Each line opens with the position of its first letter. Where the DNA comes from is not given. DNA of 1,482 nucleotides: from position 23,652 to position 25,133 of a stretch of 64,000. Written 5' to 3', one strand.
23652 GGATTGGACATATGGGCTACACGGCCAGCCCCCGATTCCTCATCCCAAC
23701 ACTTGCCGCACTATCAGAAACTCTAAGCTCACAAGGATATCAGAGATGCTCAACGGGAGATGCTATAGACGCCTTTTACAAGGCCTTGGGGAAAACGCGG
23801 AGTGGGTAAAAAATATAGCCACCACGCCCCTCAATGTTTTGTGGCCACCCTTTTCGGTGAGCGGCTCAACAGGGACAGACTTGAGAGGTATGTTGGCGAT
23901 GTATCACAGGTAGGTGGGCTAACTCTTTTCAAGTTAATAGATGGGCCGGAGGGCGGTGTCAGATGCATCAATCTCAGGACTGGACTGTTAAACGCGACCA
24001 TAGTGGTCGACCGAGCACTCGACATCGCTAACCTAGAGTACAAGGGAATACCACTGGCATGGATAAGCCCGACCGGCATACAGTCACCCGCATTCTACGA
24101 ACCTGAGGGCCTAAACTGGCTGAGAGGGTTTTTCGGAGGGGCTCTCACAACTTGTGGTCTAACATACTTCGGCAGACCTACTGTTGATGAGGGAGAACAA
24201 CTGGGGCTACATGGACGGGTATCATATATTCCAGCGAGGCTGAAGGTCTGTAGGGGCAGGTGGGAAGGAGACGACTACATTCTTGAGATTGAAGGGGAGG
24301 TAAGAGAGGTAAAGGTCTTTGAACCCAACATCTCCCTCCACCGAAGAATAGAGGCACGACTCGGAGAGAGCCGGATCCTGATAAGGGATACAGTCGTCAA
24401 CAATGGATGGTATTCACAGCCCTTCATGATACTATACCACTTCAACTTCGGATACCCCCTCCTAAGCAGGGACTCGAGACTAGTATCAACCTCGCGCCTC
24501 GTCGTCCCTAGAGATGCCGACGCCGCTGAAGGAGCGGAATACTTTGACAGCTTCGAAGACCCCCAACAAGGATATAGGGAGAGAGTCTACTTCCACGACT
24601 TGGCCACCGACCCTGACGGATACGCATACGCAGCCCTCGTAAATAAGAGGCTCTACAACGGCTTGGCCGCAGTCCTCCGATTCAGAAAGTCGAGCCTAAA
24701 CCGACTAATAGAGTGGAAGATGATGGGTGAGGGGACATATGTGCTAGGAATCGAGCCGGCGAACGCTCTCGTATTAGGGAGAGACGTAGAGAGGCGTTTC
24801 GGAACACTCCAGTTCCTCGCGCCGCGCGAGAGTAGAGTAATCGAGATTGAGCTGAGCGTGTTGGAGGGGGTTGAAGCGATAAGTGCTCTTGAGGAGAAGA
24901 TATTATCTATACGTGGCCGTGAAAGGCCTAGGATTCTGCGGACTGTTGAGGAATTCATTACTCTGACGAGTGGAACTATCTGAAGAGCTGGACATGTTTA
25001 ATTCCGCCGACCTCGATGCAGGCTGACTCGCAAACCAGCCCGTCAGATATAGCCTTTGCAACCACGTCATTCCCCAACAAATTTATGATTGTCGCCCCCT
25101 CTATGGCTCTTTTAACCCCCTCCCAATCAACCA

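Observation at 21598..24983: Three-gene operon: extended-SDR epimerase/dehydratase, class V aminotransferase and DUF4432 mutarotase-like protein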

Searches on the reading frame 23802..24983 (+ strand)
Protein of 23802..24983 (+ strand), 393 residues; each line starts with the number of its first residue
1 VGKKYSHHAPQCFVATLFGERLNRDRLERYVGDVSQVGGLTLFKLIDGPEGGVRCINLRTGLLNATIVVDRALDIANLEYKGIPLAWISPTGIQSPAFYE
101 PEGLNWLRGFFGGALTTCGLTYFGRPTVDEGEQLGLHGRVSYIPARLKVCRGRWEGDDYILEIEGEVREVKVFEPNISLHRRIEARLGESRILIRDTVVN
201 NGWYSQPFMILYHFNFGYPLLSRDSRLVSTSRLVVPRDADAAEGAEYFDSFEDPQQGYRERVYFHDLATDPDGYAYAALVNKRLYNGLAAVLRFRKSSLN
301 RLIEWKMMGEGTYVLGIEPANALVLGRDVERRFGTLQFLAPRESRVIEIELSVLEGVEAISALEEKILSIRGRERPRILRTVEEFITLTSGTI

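Call 3: search_protein_families(library=pfam, proteins=[window:23802-24983:+], max_evalue=0.01)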
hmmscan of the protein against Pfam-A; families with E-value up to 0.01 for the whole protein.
window:23802-24983:+ (393 aa): 1 family
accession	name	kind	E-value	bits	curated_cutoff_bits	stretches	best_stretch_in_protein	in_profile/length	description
PF14486.12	DUF4432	-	1.7e-100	336.2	32.5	1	52-353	3-304/304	Domain of unknown function (DUF4432)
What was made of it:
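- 23841..24983 (+): DUF4432 gene, 380 aa from the corrected GTG start (the longest ORF starts at 23802); galactose-mutarotase-like fold. PF14486 at 336 bits (call 3).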

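Call 4: search_protein_families(library=ncbifam, proteins=[window:23802-24983:+], max_evalue=0.01)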
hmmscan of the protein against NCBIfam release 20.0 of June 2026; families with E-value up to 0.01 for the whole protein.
window:23802-24983:+ (393 aa): 0 families

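Call 6: search_solved_structures(query=window:23802-24983:+, max_evalue=1, show_alignments=1)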
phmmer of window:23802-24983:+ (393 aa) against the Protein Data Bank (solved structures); distinct sequences matched with E-value up to 1: 1.
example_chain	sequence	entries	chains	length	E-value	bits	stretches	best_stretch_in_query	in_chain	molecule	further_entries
3ty1_A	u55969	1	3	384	2.7e-29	105.5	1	54-374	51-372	Hypothetical aldose 1-epimerase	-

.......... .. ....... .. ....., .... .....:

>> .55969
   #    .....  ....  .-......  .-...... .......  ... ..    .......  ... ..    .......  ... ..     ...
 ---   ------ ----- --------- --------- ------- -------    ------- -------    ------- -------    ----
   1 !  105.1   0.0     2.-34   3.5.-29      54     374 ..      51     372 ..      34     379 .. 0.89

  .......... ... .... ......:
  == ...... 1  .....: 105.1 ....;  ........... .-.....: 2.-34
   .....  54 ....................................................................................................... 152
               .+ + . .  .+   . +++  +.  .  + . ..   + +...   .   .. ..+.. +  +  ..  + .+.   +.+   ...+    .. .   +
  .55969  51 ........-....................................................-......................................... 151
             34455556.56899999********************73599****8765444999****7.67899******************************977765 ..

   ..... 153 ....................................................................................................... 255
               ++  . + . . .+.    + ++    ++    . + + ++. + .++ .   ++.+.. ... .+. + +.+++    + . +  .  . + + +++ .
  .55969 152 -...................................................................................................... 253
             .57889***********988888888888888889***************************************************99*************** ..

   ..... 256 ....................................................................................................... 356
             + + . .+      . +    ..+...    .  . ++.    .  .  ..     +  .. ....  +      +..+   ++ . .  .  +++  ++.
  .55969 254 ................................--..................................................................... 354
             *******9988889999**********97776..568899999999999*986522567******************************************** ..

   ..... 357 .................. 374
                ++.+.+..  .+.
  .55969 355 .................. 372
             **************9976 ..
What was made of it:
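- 23841..24983 (+): 3TY1 scores 2.7e-29 by sequence (call 6).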

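Call 9: find_homologous_proteins(query=window:23802-24983:+, max_evalue=1e-10)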
Query window:23802-24983:+ (393 aa): 3036 proteins with E <= 1e-10 among 8000 candidates; the best 120 are listed.
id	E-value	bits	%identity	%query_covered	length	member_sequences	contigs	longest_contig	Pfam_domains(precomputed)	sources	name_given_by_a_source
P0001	1.9e-227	773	87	96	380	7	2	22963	PF14486.13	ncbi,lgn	ncbi:MAG: aldose 1-epimerase family protein [Nitrososphaerota archaeon]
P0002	8.2e-219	744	85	96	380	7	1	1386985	PF14486.13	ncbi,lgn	ncbi:MAG: aldose 1-epimerase family protein [Nitrososphaerota archaeon]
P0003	1.8e-206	704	80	96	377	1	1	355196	PF14486.13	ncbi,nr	ncbi:MAG: aldose 1-epimerase family protein [Aigarchaeota archaeon]|nr:aldose 1-epimerase family pro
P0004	4.2e-204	696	78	96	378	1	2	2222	PF14486.13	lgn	-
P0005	6.4e-199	679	76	96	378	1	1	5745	PF14486.13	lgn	-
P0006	8.5e-195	665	82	89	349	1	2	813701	PF14486.13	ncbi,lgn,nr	ncbi:MAG: aldose 1-epimerase family protein [Nitrososphaerota archaeon]|nr:aldose 1-epimerase family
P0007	7.6e-191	652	75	96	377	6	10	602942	PF14486.13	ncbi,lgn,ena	ncbi:MAG: aldose 1-epimerase family protein [Nitrososphaerota archaeon]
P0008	1.2e-182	625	73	96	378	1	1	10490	PF14486.13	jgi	-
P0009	9.0e-182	622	71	95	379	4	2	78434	PF14486.13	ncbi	-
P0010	3.0e-177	608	71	95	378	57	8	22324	PF14486.13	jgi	jgi:hypothetical protein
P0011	8.0e-150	517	58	94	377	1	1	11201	PF14486.13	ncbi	ncbi:MAG: aldose 1-epimerase family protein [Candidatus Bathyarchaeia archaeon]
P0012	3.1e-149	515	60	95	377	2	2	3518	PF14486.13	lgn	-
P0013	4.9e-149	515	58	94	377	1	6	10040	PF14486.13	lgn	-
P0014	1.3e-148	513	58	95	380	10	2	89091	PF14486.13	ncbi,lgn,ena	-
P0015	6.3e-146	504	58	95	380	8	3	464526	PF14486.13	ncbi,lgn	ncbi:MAG: aldose 1-epimerase family protein [Candidatus Bathyarchaeia archaeon]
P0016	1.2e-145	503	55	96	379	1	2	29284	PF14486.13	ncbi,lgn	ncbi:MAG: aldose 1-epimerase family protein [Nitrososphaerales archaeon]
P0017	1.0e-144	500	57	95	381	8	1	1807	PF14486.13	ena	-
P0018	1.9e-144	499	57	96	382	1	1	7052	PF14486.13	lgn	-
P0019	4.1e-144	498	57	96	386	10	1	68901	PF14486.13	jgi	-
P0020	5.9e-143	495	57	95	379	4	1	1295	PF14486.13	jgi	-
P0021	1.6e-142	493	55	96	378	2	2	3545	PF14486.13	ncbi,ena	ncbi:MAG: aldose 1-epimerase family protein [Nitrososphaeria archaeon]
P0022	1.8e-142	493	58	95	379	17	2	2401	PF14486.13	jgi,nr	nr:aldose 1-epimerase family protein [Candidatus Njordarchaeum guaymaensis]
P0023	1.8e-142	493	56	97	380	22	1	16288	PF14486.13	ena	-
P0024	2.4e-142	493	57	95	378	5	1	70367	PF14486.13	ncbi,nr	ncbi:MAG: aldose 1-epimerase family protein [Thermoprotei archaeon]|nr:aldose 1-epimerase family pro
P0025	2.6e-142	492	58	93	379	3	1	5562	PF14486.13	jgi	-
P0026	1.6e-140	487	56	95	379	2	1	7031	PF14486.13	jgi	-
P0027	2.1e-140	486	58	93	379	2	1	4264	PF14486.13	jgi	-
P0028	3.3e-140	486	55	96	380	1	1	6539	PF14486.13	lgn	-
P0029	4.7e-140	485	57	95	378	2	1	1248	PF14486.13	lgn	-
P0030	6.8e-140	485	57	95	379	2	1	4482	PF14486.13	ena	-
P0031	1.6e-139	483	55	96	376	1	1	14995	PF14486.13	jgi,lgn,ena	-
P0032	2.6e-139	483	59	92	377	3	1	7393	PF14486.13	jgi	jgi:hypothetical protein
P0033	7.4e-139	481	57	92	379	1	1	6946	PF14486.13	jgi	jgi:hypothetical protein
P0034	1.6e-138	480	58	93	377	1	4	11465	PF14486.13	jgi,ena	-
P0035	2.7e-138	479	56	93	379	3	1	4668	PF14486.13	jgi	-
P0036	4.6e-138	478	55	95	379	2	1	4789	PF14486.13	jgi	-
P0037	6.1e-138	478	57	93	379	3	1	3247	PF14486.13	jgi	-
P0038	9.5e-138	477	55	96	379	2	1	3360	PF14486.13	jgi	-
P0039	8.0e-137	474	55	96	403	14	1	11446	PF14486.13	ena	-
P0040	3.6e-136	472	58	87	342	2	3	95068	PF14486.13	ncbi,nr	ncbi:aldose 1-epimerase family protein [Candidatus Bathyarchaeota archaeon]|nr:aldose 1-epimerase fa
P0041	8.0e-136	471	54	95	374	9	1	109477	PF14486.13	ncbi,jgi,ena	-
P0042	1.2e-135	471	56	95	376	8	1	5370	PF14486.13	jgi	jgi:hypothetical protein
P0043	1.5e-135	470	58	93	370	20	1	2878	PF14486.13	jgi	jgi:hypothetical protein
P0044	4.8e-135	469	55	96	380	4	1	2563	PF14486.13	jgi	-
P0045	8.9e-135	468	53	96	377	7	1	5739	PF14486.13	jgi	jgi:hypothetical protein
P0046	1.1e-134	467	53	96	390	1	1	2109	PF14486.13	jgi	jgi:hypothetical protein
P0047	1.6e-134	467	56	96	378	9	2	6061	PF14486.13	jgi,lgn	jgi:hypothetical protein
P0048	2.4e-134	466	55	96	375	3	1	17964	PF14486.13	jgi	-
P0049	2.8e-134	466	56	95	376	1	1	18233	PF14486.13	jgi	jgi:hypothetical protein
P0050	9.9e-134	464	54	96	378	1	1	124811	PF14486.13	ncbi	ncbi:MAG: aldose 1-epimerase family protein [Nitrososphaeria archaeon]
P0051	2.8e-133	463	54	95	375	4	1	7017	PF14486.13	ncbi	ncbi:MAG: aldose 1-epimerase family protein [Nitrososphaeria archaeon]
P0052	1.1e-131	457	55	95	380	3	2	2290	PF14486.13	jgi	-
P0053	2.5e-131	456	53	95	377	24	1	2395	PF14486.13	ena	-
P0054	4.7e-131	455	54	95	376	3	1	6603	PF14486.13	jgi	-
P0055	7.2e-129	448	54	95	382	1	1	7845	PF14486.13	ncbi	-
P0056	8.9e-129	448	53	94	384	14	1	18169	PF14486.13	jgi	jgi:hypothetical protein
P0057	3.3e-128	446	52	95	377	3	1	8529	PF14486.13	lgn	-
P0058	1.5e-127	444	52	96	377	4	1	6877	PF14486.13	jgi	jgi:hypothetical protein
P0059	3.2e-127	443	53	96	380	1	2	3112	PF14486.13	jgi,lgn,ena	-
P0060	3.4e-127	443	52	96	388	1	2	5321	PF14486.13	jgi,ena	-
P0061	6.7e-127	442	53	96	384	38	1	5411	PF14486.13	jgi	-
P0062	1.5e-126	441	53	95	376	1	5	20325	PF14486.13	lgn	-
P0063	5.6e-126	439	51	94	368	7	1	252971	PF14486.13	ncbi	ncbi:MAG: aldose 1-epimerase family protein [Thermoproteota archaeon]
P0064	8.2e-125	435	52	96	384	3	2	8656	PF14486.13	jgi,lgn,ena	-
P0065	1.5e-124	434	51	95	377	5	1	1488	PF14486.13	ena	-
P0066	2.3e-124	433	51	96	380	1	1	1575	PF14486.13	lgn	-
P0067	3.7e-124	433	53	95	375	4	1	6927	PF14486.13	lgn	-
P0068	6.9e-124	432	52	96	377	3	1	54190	PF14486.13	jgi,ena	-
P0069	1.8e-123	430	51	96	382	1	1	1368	PF14486.13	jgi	-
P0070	1.9e-123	430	54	91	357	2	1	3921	PF14486.13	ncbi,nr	ncbi:aldose 1-epimerase family protein [Candidatus Bathyarchaeota archaeon]|nr:aldose 1-epimerase fa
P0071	6.4e-123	429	51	92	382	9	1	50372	PF14486.13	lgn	-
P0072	1.2e-122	428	52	94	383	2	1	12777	PF14486.13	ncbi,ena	-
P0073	1.9e-122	427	50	97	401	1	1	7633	PF14486.13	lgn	-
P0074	1.0e-121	425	53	91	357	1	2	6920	PF14486.13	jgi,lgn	-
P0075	1.1e-121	425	52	96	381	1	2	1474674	PF14486.13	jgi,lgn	-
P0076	5.4e-121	422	53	90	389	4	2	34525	PF14486.13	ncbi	ncbi:MAG: aldose 1-epimerase family protein [Thermoprotei archaeon]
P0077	7.3e-121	422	52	95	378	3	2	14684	PF14486.13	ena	-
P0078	2.3e-120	420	51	96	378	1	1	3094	PF14486.13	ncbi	-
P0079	3.5e-120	420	50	96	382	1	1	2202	PF14486.13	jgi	jgi:hypothetical protein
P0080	2.3e-119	417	53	91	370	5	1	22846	PF14486.13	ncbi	ncbi:MAG: aldose 1-epimerase family protein [Thermoprotei archaeon]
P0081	3.2e-119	416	52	92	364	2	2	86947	PF14486.13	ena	-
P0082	4.7e-119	416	50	95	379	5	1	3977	PF14486.13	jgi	jgi:hypothetical protein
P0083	1.5e-118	414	48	94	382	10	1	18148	PF14486.13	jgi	-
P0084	1.7e-118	414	51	94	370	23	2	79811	PF14486.13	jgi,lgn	-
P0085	6.5e-116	406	48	96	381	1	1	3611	PF14486.13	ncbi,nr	ncbi:MAG TPA: aldose 1-epimerase family protein [Thermoproteota archaeon]|nr:aldose 1-epimerase fami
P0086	8.4e-116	405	53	81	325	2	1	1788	PF14486.13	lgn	-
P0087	4.1e-115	403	48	96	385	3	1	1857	PF14486.13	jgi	-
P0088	1.3e-113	398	51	91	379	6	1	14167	PF14486.13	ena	-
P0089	7.0e-113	396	50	90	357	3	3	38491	PF14486.13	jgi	-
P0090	1.4e-112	395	48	95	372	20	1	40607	PF14486.13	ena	-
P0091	1.6e-112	394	50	90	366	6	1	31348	PF14486.13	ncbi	ncbi:MAG: aldose 1-epimerase family protein [bacterium]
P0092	5.0e-112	393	47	95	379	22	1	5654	PF14486.13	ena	-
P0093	1.3e-111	391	51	90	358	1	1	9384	PF14486.13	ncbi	-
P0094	1.9e-111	391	47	95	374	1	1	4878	PF14486.13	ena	-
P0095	1.9e-111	391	51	91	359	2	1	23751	PF14486.13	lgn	-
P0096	2.9e-111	390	47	95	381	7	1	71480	PF14486.13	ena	-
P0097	3.5e-111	390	46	96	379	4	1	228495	PF14486.13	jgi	-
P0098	3.6e-111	390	46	96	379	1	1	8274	PF14486.13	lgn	-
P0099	1.9e-110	388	51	90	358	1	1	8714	PF14486.13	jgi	-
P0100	2.7e-110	387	49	91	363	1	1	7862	PF14486.13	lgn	-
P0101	6.4e-110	386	51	89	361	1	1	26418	PF14486.13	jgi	jgi:hypothetical protein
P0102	7.7e-110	386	46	95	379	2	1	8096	PF14486.13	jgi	-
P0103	1.1e-109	385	52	88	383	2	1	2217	PF14486.13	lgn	-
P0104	4.6e-109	383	51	87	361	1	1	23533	PF14486.13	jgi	jgi:hypothetical protein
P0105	8.5e-109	382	50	85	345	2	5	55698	PF14486.13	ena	-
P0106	1.4e-108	381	54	88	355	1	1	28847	PF14486.13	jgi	jgi:hypothetical protein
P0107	1.4e-107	378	49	92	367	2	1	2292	PF14486.13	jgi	jgi:Domain of unknown function (DUF4432)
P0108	1.8e-107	378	48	91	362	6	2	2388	PF14486.13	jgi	jgi:galactose mutarotase-like enzyme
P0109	2.0e-107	378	48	91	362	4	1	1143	PF14486.13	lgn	-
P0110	3.0e-107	377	50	91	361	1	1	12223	PF14486.13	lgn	-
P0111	3.1e-107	377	49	88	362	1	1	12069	PF14486.13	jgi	jgi:hypothetical protein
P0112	3.8e-107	377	49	91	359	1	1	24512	PF14486.13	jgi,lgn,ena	-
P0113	5.7e-107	376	49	90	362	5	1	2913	PF14486.13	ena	-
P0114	6.0e-107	376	48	91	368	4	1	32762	PF14486.13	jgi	-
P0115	7.7e-107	376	48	92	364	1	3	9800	PF14486.13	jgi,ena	-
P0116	1.1e-106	375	50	90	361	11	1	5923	PF14486.13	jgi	-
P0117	1.4e-106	375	51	89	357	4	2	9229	PF14486.13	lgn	-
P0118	3.0e-106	374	50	90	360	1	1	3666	PF14486.13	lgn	-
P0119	3.2e-106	374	48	90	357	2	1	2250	PF14486.13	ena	-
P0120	6.5e-106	373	51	86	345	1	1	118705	PF14486.13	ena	-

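Call 11: find_related_loci(query=A1, collection=genome_contigs, flank=10000)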
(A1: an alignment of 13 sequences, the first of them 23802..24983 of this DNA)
Query A1 (393 aa) in genome_contigs; peptide patterns used: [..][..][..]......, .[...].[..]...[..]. (x = any residue, [..] = any of these).
599 stretches matched a pattern (row limit reached: there are more); 585 encode a relative of the query (tblastn E <= 1e-3); the best 80 are kept; 80 distinct loci.
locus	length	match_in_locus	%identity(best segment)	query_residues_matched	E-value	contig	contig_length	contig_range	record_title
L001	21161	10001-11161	79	3-389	0e+0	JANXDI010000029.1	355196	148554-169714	MAG: Candidatus Calditenuaceae archaeon isolate SKYB103 k141_49989, whole genome shotgun sequence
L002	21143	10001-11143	57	11-390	2e-150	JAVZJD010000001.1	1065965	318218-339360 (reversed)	MAG: Candidatus Bathyarchaeia archaeon isolate DRTY-6_201901_bins_74 DRTY-6_201901_bins_74_scaffold_1, whole genome shot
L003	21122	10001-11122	57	17-390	9e-149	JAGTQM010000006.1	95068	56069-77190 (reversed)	MAG: Candidatus Bathyarchaeota archaeon isolate QZM_A2_bin_24 QZM_A2_bin_24_scaffold_103_curated, whole genome shotgun s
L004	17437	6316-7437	55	13-386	3e-147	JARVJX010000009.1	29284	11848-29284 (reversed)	MAG: Nitrososphaeria archaeon isolate QQ_bin.110111 NODE_9_length_29284_cov_2.17673, whole genome shotgun sequence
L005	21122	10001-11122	57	17-389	5e-145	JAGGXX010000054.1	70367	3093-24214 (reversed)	MAG: Thermoprotei archaeon isolate AUK163 PB_MBMC_117_c_000000000004, whole genome shotgun sequence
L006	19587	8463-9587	56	14-390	2e-141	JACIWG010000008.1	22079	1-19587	MAG: Nitrososphaeria archaeon isolate MAG-19 Nitrososphaeria_E3_bin12_Scaffold_8, whole genome shotgun sequence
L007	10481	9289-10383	57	23-389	5e-138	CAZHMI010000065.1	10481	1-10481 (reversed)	MAG TPA_asm: uncultured Candidatus Bathyarchaeia archaeon isolate binchicken_co274_450 genome assembly, contig: NODE_154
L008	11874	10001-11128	51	14-390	3e-130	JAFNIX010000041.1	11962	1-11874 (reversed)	MAG: Candidatus Brockarchaeota archaeon isolate DRTY-6.bins.80 NODE_41_length_11962_cov_4.29176, whole genome shotgun se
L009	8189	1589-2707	52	17-390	3e-130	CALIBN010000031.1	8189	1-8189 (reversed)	MAG: uncultured archaeon isolate S1_Bin_MAXBIN__053_sub_1 genome assembly, contig: c_000000794537, whole genome shotgun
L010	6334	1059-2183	53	14-389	1e-129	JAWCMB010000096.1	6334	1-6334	MAG: Thermoproteota archaeon isolate JZ-2_201705_bins_26 JZ-2_201705_bins_26_scaffold_96, whole genome shotgun sequence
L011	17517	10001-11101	53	24-391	2e-129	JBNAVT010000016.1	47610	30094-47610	MAG: Thermoproteota archaeon isolate Kamch4342-D-MF-045 bin3.fa-16, whole genome shotgun sequence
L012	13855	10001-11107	52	17-386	3e-129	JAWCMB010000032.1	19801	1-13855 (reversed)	MAG: Thermoproteota archaeon isolate JZ-2_201705_bins_26 JZ-2_201705_bins_26_scaffold_32, whole genome shotgun sequence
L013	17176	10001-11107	52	17-386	1e-127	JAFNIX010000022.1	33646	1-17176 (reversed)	MAG: Candidatus Brockarchaeota archaeon isolate DRTY-6.bins.80 NODE_22_length_33646_cov_5.56865, whole genome shotgun se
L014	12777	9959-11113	51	5-387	5e-126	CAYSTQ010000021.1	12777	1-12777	MAG TPA_asm: uncultured Thermoproteales archaeon isolate binchicken_co6_63 genome assembly, contig: NODE_5701_length_127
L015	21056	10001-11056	53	32-386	3e-120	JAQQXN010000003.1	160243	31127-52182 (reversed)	Thermoproteati archaeon 3817-70 NODE_3, whole genome shotgun sequence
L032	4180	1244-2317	46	14-370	8e-105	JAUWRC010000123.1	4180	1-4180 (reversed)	MAG: Clostridia bacterium isolate CSMAG_2518 CSMAG_2518_k141_263254_length_4180_cov_7.7088, whole genome shotgun sequenc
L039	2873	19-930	53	66-367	2e-103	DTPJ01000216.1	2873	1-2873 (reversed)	MAG TPA_asm: Candidatus Poribacteria bacterium isolate SpSt-970 Ga0123519_10084139, whole genome shotgun sequence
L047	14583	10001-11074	43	14-372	2e-99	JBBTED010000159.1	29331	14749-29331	MAG: Candidatus Firestonebacteria bacterium isolate H52-bin162_1 H52_bin162_1_000000000159, whole genome shotgun sequenc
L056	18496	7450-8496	46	17-366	2e-97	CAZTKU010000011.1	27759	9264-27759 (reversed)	MAG TPA_asm: uncultured Ignavibacteriaceae bacterium isolate binchicken_co119_451 genome assembly, contig: NODE_1953_len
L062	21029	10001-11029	47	14-357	1e-96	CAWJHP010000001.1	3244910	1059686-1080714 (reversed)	MAG: uncultured Chloroflexia bacterium isolate MFD03726.bin.1.113 genome assembly, contig: contig_18815, whole genome sh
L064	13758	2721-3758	45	14-360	3e-96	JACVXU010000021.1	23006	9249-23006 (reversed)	MAG: Bacteroidetes bacterium isolate B4_bin.17 scaffold_249, whole genome shotgun sequence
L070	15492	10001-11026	47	14-356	8e-95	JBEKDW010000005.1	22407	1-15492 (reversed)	MAG: Anaerolineales bacterium isolate SPRUCE 192 SPRUCE_192_5, whole genome shotgun sequence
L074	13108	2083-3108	46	13-355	2e-93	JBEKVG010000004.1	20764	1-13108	MAG: Anaerolineales bacterium isolate SPRUCE 59 SPRUCE_59_4, whole genome shotgun sequence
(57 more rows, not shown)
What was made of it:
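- (1) DUF4432 orthologs: 80 species-level loci at 41-79% identity (call 11).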
